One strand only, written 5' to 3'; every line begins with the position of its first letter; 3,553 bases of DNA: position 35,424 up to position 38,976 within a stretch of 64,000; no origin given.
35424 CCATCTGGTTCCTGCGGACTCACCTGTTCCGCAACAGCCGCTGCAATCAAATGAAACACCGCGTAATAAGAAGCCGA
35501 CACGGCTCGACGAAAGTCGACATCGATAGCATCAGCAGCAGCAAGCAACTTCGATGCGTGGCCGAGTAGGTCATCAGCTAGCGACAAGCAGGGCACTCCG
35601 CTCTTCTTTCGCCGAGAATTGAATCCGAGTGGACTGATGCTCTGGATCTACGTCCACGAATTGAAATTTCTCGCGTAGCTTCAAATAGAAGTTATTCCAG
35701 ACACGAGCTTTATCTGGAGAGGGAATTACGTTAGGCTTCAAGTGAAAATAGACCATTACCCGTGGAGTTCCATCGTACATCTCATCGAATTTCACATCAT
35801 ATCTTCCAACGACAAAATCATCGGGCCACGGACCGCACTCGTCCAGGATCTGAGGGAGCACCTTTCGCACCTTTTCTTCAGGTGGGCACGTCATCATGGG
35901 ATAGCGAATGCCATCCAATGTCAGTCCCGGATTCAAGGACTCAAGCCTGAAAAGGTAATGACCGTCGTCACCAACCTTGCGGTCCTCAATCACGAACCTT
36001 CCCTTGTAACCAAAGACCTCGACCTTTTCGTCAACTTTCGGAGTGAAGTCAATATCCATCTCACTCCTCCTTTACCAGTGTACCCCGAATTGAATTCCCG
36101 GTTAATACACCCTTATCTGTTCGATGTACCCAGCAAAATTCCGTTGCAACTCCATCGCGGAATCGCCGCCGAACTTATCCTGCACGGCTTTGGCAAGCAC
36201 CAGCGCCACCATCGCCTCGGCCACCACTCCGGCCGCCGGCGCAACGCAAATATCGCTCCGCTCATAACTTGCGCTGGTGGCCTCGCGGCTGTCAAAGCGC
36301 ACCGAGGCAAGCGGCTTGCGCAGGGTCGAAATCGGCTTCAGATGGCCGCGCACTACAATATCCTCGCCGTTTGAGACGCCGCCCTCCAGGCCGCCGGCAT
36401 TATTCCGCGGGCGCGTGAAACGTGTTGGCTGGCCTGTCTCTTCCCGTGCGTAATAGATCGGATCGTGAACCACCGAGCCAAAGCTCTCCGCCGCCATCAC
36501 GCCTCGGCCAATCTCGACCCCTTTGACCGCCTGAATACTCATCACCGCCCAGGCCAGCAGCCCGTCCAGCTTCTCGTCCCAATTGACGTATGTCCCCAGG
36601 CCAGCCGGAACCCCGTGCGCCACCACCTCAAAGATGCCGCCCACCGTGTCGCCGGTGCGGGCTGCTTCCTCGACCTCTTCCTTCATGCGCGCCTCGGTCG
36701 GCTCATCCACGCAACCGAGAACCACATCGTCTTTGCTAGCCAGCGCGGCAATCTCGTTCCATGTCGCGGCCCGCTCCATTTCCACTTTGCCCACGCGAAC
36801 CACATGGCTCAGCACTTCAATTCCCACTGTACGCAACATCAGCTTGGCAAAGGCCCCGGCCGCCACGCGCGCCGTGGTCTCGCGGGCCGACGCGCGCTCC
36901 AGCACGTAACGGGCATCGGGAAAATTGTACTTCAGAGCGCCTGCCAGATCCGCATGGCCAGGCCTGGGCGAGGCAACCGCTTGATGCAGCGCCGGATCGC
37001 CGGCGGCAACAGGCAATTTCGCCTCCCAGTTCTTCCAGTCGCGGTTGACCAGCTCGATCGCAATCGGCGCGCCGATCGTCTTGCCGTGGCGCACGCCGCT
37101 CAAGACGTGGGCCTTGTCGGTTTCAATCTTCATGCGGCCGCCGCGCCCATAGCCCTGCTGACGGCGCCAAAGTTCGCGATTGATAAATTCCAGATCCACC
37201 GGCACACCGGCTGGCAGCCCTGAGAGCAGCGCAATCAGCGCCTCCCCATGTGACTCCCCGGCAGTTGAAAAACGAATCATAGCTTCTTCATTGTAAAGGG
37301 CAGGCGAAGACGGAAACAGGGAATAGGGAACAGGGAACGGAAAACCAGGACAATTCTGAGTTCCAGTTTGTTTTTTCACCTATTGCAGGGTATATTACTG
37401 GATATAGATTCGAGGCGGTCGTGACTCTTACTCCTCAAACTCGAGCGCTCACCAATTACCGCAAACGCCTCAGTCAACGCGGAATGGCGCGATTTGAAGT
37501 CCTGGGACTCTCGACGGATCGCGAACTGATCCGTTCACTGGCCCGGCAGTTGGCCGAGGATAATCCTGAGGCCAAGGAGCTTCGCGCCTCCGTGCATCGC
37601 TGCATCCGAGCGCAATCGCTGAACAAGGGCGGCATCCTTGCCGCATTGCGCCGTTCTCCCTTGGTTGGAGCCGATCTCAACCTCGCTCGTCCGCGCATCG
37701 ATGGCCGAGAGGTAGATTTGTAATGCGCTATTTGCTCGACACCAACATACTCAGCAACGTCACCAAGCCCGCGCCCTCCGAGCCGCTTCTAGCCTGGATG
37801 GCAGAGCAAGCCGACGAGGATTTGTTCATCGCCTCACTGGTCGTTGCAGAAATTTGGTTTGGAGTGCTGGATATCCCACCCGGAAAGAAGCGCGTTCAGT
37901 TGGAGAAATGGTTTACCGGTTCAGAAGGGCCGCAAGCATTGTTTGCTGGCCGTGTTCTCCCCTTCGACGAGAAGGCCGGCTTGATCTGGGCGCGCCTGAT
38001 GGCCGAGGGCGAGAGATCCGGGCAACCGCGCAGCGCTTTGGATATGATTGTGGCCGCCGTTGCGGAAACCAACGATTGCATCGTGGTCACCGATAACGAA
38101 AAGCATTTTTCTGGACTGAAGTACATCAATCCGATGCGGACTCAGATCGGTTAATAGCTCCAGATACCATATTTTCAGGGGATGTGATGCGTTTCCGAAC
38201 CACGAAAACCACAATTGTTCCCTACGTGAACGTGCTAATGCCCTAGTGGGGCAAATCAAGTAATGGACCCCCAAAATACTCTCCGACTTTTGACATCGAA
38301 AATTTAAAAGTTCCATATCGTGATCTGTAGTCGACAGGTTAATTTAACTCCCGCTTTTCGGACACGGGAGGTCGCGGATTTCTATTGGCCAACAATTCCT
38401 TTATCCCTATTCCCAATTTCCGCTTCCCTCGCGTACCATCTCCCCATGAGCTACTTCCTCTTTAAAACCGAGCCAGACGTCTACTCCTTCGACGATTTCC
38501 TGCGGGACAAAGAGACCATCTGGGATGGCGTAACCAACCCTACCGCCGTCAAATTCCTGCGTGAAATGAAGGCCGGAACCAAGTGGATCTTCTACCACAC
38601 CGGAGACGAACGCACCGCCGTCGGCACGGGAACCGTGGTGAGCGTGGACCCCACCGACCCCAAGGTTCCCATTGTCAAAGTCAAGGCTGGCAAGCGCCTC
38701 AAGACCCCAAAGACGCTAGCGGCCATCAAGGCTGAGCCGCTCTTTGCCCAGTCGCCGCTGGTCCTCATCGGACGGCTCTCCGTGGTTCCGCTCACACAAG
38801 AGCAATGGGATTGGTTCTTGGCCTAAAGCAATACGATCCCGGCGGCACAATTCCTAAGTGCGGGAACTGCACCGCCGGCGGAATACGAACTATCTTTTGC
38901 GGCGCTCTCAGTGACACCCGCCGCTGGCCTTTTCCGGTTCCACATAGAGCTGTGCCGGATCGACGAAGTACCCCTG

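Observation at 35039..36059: Low-GC two-gene cassette (unknown 161-aa protein + HEPN-like protein) inserted into the aroC / def-fmt-rsmB array and translationally coupled to def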

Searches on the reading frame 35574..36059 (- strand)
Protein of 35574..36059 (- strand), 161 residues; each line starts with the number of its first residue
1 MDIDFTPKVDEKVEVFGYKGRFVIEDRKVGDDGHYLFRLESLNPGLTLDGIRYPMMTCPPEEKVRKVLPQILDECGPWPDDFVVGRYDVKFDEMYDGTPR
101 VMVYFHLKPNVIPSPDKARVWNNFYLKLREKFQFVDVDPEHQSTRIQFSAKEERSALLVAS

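Call 3: search_protein_families(library=pfam, proteins=[window:35574-36059:-], max_evalue=1)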
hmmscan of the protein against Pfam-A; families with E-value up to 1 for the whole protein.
window:35574-36059:- (161 aa): 0 families

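Call 4: search_protein_families(library=ncbifam, proteins=[window:35574-36059:-], max_evalue=1)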
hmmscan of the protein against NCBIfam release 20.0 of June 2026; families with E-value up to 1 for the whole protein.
window:35574-36059:- (161 aa): 0 families

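Call 5: search_protein_families(library=padloc, proteins=[window:35574-36059:-], max_evalue=1)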
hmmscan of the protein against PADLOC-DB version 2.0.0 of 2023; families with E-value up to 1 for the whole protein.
window:35574-36059:- (161 aa): 0 families

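Call 8: find_homologous_proteins(query=window:35574-36059:-, max_evalue=0.001)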
Query window:35574-36059:- (161 aa): 27 proteins with E <= 0.001 among 48 candidates.
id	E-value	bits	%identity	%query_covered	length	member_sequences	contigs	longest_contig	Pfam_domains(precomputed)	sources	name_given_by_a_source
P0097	1.1e-106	372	100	100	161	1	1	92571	-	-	-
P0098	4.8e-76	272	75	100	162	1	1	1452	-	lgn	-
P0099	1.6e-75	270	74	100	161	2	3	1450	-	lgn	-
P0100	2.7e-74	266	75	97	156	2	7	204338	-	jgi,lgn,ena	jgi:hypothetical protein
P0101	6.2e-74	265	71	100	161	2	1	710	-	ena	-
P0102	8.4e-74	265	69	100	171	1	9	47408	-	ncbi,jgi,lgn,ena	jgi:hypothetical protein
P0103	2.4e-70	254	71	100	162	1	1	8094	-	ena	-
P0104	1.1e-68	248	66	100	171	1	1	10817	-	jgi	jgi:hypothetical protein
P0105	5.0e-66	239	67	99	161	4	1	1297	-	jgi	-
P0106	1.6e-60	222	58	100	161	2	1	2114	-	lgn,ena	-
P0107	4.6e-52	194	58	100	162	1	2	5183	-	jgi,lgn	jgi:hypothetical protein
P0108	1.9e-47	179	55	99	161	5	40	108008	-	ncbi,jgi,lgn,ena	jgi:hypothetical protein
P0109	4.3e-47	178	54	100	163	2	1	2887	-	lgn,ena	-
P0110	6.3e-45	171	52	100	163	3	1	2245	-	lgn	-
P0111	1.5e-44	170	52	100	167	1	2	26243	-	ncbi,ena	-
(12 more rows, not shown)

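Call 15: search_solved_structures(query=A2, max_evalue=10, show_alignments=2)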
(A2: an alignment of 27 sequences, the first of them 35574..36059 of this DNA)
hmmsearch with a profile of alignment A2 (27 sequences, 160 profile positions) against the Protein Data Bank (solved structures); distinct sequences matched with E-value up to 10: 7.
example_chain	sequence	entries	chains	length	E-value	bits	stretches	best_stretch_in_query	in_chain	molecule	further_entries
7aih_F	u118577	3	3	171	0.38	13.8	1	79-112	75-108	50S ribosomal protein L13-like protein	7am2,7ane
1w32_A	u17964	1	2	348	0.58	13.2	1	22-97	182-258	ENDO-1,4-BETA-XYLANASE A PRECURSOR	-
1w2v_A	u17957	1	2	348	0.59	13.2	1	22-97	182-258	ENDO-1,4-BETA-XYLANASE A PRECURSOR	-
1clx_A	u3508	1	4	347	0.59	13.2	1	22-97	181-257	XYLANASE A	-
1w2p_A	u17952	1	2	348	0.59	13.1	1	22-97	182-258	ENDO-1,4-BETA-XYLANASE A PRECURSOR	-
1w3h_A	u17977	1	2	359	0.61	13.1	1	22-97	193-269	ENDO-1,4-BETA-XYLANASE A PRECURSOR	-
6tug_A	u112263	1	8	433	0.66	13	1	27-91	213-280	CRISPR system endoribonuclease Csm6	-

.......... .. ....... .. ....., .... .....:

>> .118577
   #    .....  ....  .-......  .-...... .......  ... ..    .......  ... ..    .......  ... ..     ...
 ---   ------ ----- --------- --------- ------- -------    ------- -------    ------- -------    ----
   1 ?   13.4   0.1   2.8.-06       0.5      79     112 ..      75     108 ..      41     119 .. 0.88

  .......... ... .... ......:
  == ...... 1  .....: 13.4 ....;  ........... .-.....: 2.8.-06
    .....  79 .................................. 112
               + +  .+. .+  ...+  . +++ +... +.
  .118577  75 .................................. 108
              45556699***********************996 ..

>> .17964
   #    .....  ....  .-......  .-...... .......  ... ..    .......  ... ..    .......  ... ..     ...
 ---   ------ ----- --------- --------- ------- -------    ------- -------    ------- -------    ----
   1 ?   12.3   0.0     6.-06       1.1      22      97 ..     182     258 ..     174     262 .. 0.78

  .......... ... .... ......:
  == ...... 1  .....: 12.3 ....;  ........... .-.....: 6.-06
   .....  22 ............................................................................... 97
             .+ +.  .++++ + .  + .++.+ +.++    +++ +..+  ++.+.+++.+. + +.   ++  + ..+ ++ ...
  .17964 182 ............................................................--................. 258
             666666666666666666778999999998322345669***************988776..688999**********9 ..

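Call 16: find_related_loci(query=A2, collection=genome_contigs, flank=6000)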
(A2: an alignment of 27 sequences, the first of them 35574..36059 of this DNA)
Query A2 (161 aa) in genome_contigs; peptide patterns used: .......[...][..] (x = any residue, [..] = any of these).
7 stretches matched a pattern; 6 encode a relative of the query (tblastn E <= 1e-3); 6 distinct loci.
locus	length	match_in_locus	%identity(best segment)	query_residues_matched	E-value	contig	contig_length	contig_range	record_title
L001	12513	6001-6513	69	1-161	2e-79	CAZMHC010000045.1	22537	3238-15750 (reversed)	MAG TPA_asm: uncultured Terracidiphilus sp. isolate binchicken_co3_192 genome assembly, contig: NODE_7243_length_22537_c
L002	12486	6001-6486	67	1-161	2e-70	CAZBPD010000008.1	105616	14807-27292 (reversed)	MAG TPA_asm: uncultured Terracidiphilus sp. isolate binchicken_co3_422 genome assembly, contig: NODE_447_length_105616_c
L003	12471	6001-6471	46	1-161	3e-42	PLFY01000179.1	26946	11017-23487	MAG: Acidobacteriaceae bacterium isolate bog_226 73.20110800_S3D.6_contig_4251, whole genome shotgun sequence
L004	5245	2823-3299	42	1-161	5e-39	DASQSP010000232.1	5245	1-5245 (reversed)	MAG TPA_asm: Terracidiphilus sp. isolate SMAG_U10912 k141_139513, whole genome shotgun sequence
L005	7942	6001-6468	44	1-156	1e-37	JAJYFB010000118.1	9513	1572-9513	MAG: Acidobacteria bacterium isolate DBS1-1.bin82 NODE_13315_length_9513_cov_1.309397, whole genome shotgun sequence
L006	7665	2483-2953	44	1-161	1e-33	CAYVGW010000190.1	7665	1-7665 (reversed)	MAG TPA_asm: uncultured Terracidiphilus sp. isolate binchicken_co162_86 genome assembly, contig: NODE_25141_length_7665_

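Call 28: search_protein_representatives(alignment_id=A2)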
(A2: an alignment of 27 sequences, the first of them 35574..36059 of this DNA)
Query: 27 sequences, 160 profile positions. Proteins with E-value up to 0.001 (for the whole library): 10; up to 1e-10: 8; up to 1e-30: 5. The best 10 are listed.
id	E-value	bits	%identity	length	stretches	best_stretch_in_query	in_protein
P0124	3.5e-67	241.5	-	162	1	3-160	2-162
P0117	6.6e-67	240.6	-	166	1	1-160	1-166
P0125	4.3e-61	221.7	-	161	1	2-160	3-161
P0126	7.8e-46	172.1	-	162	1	1-160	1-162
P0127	2.1e-41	157.7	-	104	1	56-160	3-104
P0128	2.7e-24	102.1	-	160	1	5-160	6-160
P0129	1.4e-11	60.7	-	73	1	1-67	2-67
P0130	4.6e-11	59.1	-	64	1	94-160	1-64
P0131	1.1e-10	57.9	-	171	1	3-159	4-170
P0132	2.6e-09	53.3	-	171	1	3-160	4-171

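Call 55: predict_structure(alignment_id=A4)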
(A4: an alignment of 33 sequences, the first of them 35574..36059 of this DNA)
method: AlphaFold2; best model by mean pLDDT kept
length: 161 residues; sequences in the alignment: 33
mean_pLDDT: 86.7   pTM: 0.76
mean pLDDT of the five models: 86.7, 85.8, 85.7, 85.6, 85.4
residues with pLDDT >= 90: 92; 70-90: 53; 50-70: 9; < 50: 7
segments of 3 or more residues with pLDDT < 50: 155-161
pLDDT, mean of each block of 10 residues (from residue 1): 80 91 94 93 90 90 91 91 93 87 93 92 93 77 82 54 42
secondary structure, 60 per line:
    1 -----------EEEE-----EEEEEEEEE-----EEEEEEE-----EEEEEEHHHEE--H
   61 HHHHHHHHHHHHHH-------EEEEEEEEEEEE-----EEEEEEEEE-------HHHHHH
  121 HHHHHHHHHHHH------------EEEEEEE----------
elements in order: E12-15 E21-29 E35-41 E47-52 H60-74 E82-93 E99-107 H115-132 E145-151

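Call 58: fold_search(model_id=the predicted structure, library=pdb)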
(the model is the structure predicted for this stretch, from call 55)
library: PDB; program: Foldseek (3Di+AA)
matches with E <= 10: 1195; with E <= 0.001: 0
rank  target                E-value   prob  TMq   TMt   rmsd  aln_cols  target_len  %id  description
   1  3fuy_A                1.2e-03  0.94  0.28  0.29  11.4       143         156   19  Structure from the mobile metagenome of Cole Harbour Salt Marsh: Integron Cassette Protein HFX_CASS1 (released 2009-02-24)
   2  4nwr_2                1.5e-03  0.95  0.31  0.32  11.8       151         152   20  Computationally Designed Two-Component Self-Assembling Tetrahedral Cage T33-28 (released 2014-05-28)
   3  3fuy_B                1.6e-03  0.89  0.28  0.29  11.5       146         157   19  Structure from the mobile metagenome of Cole Harbour Salt Marsh: Integron Cassette Protein HFX_CASS1 (released 2009-02-24)
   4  4nwr_E                1.8e-03  0.96  0.30  0.31  11.9       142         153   21  Computationally Designed Two-Component Self-Assembling Tetrahedral Cage T33-28 (released 2014-05-28)
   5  4nwr_0                2.4e-03  0.92  0.30  0.31  12.0       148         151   20  Computationally Designed Two-Component Self-Assembling Tetrahedral Cage T33-28 (released 2014-05-28)
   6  8t6e_A                2.4e-03  0.92  0.30  0.30  11.8       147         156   15  Crystal structure of T33-28.3: Deep-learning sequence design of co-assembling tetrahedron protein nanoparticles (released 2024-04-24)
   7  1lql_C                2.6e-03  0.80  0.27  0.29  11.9       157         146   10  Crystal structure of OsmC like protein from Mycoplasma pneumoniae (released 2003-08-05)
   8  4nwr_y                3.5e-03  0.95  0.32  0.33  11.9       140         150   19  Computationally Designed Two-Component Self-Assembling Tetrahedral Cage T33-28 (released 2014-05-28)
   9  4nwr_8                6.1e-03  0.80  0.29  0.30  12.0       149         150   19  Computationally Designed Two-Component Self-Assembling Tetrahedral Cage T33-28 (released 2014-05-28)
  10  4gs5                  9.5e-03  0.80  0.28  0.15  10.0       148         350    7  The crystal structure of acyl-CoA synthetase (AMP-forming)/AMP-acid ligase II-like protein from Dyadobacter fermentans D (released 2012-09-12)
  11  9jxc_B                9.5e-03  0.75  0.31  0.34  12.4       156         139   12  Crystal Structure of AbOhr-R15C (released 2024-11-06)
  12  1vla_B                1.5e-02  0.72  0.32  0.35   8.5       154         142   12  Crystal structure of Hydroperoxide resistance protein OsmC (TM0919) from Thermotoga maritima at 1.80 A resolution (released 2004-08-17)
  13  1vla_D                1.8e-02  0.72  0.33  0.36   8.5       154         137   12  Crystal structure of Hydroperoxide resistance protein OsmC (TM0919) from Thermotoga maritima at 1.80 A resolution (released 2004-08-17)
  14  2pn2                  1.8e-02  0.69  0.32  0.36  12.1       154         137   10  CRYSTAL STRUCTURE OF A PUTATIVE OSMOTIC STRESS INDUCED AND DETOXIFICATION RESPONSE PROTEIN (PSYC_0566) FROM PSYCHROBACTE (released 2007-05-08)
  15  1vla_A                1.9e-02  0.77  0.35  0.37   9.9       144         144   10  Crystal structure of Hydroperoxide resistance protein OsmC (TM0919) from Thermotoga maritima at 1.80 A resolution (released 2004-08-17)
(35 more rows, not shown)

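Call 92: search_protein_families(library=phrogs, proteins=[window:35574-36059:-], max_evalue=1)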
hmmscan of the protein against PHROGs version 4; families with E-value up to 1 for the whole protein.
window:35574-36059:- (161 aa): 1 family
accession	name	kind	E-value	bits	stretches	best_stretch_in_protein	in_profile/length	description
phrog_24604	-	unknown function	0.088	14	1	101-134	19-52/57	-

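Call 95: fold_search(model_id=the predicted structure, library=viral)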
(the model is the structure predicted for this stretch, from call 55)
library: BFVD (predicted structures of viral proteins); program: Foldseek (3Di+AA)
matches with E <= 10: 1351; with E <= 0.001: 0
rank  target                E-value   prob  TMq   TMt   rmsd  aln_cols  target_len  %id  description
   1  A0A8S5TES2            2.0e-03  0.85  0.24  0.26  18.9       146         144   16  Uncharacterized protein [Siphoviridae sp. ctbgC51]
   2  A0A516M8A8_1          2.9e-03  1.00  0.30  0.05  11.2       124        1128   16  (no name in the UniProt tables at hand)
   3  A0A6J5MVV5            3.3e-03  1.00  0.30  0.56   2.5        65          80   18  Uncharacterized protein [uncultured Caudovirales phage]
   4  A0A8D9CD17            3.3e-03  1.00  0.32  0.60   6.2        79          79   14  Uncharacterized protein [uncultured marine phage]
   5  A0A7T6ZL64            4.2e-03  0.97  0.28  0.29  14.2       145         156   12  (no name in the UniProt tables at hand)
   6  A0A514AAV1            5.4e-03  1.00  0.30  0.20   8.3       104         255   13  (no name in the UniProt tables at hand)
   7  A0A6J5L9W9            8.3e-03  1.00  0.29  0.64   4.1        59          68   20  Phage protein [uncultured Caudovirales phage]
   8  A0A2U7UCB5            8.8e-03  0.77  0.30  0.26  12.8       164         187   15  Uncharacterized protein [Pandoravirus neocaledonia]
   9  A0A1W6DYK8            9.4e-03  1.00  0.28  0.58   1.8        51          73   14  Uncharacterized protein [Aeromonas phage phiA8-29]
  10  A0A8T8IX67            1.1e-02  1.00  0.31  0.71   1.5        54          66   15  (no name in the UniProt tables at hand)
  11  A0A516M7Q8            1.3e-02  1.00  0.28  0.76   1.7        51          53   22  (no name in the UniProt tables at hand)
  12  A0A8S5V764            1.3e-02  1.00  0.29  0.40   2.6        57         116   14  Uncharacterized protein [CrAss-like virus sp. ctUXy6]
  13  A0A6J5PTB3            1.4e-02  1.00  0.34  0.32   5.5        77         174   21  Uncharacterized protein [uncultured Caudovirales phage]
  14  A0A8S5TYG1            1.5e-02  0.97  0.28  0.17   8.9       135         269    9  Uncharacterized protein [Myoviridae sp. ctPkm1]
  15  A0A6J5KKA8            1.6e-02  1.00  0.30  0.78   2.4        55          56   16  Uncharacterized protein [uncultured Caudovirales phage]
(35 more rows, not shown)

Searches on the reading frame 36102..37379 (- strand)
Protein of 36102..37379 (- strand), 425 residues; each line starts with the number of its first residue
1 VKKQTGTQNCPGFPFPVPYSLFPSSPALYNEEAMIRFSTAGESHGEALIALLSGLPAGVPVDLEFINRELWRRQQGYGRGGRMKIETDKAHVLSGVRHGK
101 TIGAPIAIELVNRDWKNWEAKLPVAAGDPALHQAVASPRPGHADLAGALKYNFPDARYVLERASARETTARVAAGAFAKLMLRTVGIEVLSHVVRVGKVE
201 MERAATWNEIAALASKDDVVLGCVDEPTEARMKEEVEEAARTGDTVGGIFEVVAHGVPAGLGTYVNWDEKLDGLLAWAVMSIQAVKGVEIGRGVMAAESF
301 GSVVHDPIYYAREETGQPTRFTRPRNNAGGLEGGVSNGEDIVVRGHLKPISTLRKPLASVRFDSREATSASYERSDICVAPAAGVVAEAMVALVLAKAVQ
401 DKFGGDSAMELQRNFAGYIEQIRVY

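Call 3: search_protein_families(library=pfam, proteins=[window:36102-37379:-], max_evalue=1)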
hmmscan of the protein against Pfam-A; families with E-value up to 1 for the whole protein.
window:36102-37379:- (425 aa): 1 family
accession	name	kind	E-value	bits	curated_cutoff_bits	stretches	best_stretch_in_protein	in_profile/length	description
PF01264.26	Chorismate_synt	-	2.2e-111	372.2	27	1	35-399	1-326/327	Chorismate synthase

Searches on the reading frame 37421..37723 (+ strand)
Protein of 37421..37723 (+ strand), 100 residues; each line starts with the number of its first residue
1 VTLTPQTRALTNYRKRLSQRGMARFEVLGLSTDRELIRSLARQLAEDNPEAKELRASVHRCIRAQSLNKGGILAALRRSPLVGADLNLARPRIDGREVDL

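Call 3: search_protein_families(library=pfam, proteins=[window:37421-37723:+], max_evalue=1)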
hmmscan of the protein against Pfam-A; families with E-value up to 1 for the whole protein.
window:37421-37723:+ (100 aa): 1 family
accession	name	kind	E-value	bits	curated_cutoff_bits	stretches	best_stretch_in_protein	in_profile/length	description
PF18081.7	FANC_SAP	-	0.051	14.2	23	1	28-77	8-39/51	Fanconi anemia-associated nuclease SAP domain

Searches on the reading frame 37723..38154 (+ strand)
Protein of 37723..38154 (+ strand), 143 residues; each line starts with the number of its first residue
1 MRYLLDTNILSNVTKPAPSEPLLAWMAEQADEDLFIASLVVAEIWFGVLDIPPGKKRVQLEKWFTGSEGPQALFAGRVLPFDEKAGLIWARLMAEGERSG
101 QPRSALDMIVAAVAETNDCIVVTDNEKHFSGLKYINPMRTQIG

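Call 3: search_protein_families(library=pfam, proteins=[window:37723-38154:+], max_evalue=1)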
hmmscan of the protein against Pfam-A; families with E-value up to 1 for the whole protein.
window:37723-38154:+ (143 aa): 2 families
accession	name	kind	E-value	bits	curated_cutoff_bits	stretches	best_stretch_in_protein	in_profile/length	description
PF01850.27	PIN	-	4.8e-13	50.2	23.6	1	3-127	1-113/120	PIN domain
PF18480.7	DUF5615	-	0.0097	16.2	23.8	1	104-136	34-65/110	Domain of unknown function (DUF5615)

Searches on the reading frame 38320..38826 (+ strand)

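Call 103: search_protein_families(library=pfam, proteins=[window:38320-38826:+], max_evalue=0.001)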
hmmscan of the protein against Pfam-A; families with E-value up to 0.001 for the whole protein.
window:38320-38826:+ (168 aa): 1 family
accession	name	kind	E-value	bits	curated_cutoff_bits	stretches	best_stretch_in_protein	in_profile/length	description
PF01878.24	EVE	-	9e-28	97.5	23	1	45-166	2-142/145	EVE domain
